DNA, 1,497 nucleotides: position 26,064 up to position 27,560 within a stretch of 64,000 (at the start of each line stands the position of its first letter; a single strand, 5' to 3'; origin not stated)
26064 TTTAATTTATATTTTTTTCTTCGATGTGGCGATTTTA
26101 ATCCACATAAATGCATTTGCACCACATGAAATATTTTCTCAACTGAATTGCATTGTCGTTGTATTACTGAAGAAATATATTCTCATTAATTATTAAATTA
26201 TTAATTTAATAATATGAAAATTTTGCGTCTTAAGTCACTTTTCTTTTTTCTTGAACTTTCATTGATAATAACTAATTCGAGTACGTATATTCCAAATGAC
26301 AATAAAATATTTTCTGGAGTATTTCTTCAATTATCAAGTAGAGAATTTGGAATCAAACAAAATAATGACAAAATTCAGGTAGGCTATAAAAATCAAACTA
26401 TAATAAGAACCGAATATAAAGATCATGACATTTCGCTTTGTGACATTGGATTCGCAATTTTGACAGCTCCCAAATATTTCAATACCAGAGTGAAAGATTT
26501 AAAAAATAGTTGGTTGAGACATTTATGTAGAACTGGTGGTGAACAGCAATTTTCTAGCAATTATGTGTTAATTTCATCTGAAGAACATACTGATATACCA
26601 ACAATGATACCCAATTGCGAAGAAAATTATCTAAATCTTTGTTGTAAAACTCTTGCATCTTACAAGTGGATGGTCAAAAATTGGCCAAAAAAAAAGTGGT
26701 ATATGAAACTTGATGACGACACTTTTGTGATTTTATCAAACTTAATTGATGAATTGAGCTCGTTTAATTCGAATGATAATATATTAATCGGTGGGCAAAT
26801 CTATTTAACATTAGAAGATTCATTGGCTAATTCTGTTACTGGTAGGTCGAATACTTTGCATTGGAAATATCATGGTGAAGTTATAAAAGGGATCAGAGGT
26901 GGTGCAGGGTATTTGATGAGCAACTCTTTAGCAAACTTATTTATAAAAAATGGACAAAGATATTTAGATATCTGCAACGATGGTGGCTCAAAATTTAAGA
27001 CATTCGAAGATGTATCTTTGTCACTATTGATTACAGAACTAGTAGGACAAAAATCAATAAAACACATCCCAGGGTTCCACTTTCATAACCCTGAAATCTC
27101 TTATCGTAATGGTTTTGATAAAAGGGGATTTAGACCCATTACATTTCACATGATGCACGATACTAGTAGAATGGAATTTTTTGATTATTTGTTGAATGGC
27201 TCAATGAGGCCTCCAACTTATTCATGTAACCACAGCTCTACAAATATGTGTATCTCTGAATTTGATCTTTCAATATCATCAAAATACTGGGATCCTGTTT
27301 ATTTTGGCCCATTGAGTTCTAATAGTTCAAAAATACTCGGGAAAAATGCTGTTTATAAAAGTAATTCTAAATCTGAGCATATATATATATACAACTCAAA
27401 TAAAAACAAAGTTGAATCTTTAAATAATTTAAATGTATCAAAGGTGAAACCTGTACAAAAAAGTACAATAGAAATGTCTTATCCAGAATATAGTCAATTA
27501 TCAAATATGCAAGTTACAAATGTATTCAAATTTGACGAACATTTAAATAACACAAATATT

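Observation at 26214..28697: Single polypeptide fusing a GT31/Fringe-like glycosyltransferase domain to a Pvg1/CsaB-type pyruvyltransferase domain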

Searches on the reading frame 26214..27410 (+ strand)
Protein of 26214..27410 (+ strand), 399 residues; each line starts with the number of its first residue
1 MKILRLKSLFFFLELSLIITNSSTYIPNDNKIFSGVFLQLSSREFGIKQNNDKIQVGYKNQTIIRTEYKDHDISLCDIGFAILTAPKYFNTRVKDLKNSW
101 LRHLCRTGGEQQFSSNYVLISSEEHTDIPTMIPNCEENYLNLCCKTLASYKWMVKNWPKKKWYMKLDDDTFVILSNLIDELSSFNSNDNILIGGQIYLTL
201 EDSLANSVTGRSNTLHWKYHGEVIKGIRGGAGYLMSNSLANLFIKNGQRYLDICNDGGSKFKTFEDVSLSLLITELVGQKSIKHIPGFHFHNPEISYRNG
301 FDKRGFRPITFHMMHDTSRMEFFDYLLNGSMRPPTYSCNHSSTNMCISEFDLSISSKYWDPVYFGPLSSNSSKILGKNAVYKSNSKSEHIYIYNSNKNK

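Call 3: search_protein_families(library=pfam, proteins=[window:26214-27410:+], max_evalue=1)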
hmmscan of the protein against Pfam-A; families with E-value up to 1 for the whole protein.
window:26214-27410:+ (399 aa): 3 families
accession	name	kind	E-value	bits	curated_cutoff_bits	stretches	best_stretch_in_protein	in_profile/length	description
PF02434.22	Fringe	-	2.7e-20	73.2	21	1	73-315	3-230/250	Fringe-like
PF01762.27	Galactosyl_T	-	8.2e-11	42.5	23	1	119-248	42-168/195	Galactosyltransferase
PF06420.17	Mgm101p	-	0.094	12.7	27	0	350-371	119-140/170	Mitochondrial genome maintenance MGM101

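Call 13: search_solved_structures(query=window:26214-27410:+, max_evalue=1, show_alignments=2)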
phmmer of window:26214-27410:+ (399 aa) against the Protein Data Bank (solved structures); distinct sequences matched with E-value up to 1: 11.
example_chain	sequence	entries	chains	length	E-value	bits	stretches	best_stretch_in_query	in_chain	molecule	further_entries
7q4i_A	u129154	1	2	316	0.00029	23.2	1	101-185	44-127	Glycoprotein-N-acetylgalactosamine 3-beta-galactosyltransferase 1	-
9q8z_B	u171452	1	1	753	0.0016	20.8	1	81-193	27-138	Chondroitin sulfate synthase 3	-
9o4g_A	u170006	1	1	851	0.0019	20.5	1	81-193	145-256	Chondroitin sulfate synthase 3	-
12em_A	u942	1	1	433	0.0021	20.4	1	76-196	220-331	Beta-1,3-glucosyltransferase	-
6wmm_A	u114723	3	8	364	0.0025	20.2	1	116-205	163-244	N-acetyllactosaminide beta-1,3-N-acetylglucosaminyltransferase 2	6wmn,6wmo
7jhk_A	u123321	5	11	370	0.0025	20.2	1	116-205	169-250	N-acetyllactosaminide beta-1,3-N-acetylglucosaminyltransferase 2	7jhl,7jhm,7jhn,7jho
7jhi_A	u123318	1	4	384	0.0027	20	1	116-205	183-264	N-acetyllactosaminide beta-1,3-N-acetylglucosaminyltransferase 2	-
8sz3_A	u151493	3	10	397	0.0029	20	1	116-205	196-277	N-acetyllactosaminide beta-1,3-N-acetylglucosaminyltransferase 2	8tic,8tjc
9sp7_A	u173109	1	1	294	0.15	14.3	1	122-182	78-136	Beta-1,3-galactosyltransferase 6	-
8zwp_A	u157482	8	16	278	0.19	14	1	122-188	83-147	Beta-1,3-galactosyltransferase 5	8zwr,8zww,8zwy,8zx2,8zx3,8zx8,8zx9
2y43_A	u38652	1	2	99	0.55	12.5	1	124-153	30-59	E3 UBIQUITIN-PROTEIN LIGASE RAD18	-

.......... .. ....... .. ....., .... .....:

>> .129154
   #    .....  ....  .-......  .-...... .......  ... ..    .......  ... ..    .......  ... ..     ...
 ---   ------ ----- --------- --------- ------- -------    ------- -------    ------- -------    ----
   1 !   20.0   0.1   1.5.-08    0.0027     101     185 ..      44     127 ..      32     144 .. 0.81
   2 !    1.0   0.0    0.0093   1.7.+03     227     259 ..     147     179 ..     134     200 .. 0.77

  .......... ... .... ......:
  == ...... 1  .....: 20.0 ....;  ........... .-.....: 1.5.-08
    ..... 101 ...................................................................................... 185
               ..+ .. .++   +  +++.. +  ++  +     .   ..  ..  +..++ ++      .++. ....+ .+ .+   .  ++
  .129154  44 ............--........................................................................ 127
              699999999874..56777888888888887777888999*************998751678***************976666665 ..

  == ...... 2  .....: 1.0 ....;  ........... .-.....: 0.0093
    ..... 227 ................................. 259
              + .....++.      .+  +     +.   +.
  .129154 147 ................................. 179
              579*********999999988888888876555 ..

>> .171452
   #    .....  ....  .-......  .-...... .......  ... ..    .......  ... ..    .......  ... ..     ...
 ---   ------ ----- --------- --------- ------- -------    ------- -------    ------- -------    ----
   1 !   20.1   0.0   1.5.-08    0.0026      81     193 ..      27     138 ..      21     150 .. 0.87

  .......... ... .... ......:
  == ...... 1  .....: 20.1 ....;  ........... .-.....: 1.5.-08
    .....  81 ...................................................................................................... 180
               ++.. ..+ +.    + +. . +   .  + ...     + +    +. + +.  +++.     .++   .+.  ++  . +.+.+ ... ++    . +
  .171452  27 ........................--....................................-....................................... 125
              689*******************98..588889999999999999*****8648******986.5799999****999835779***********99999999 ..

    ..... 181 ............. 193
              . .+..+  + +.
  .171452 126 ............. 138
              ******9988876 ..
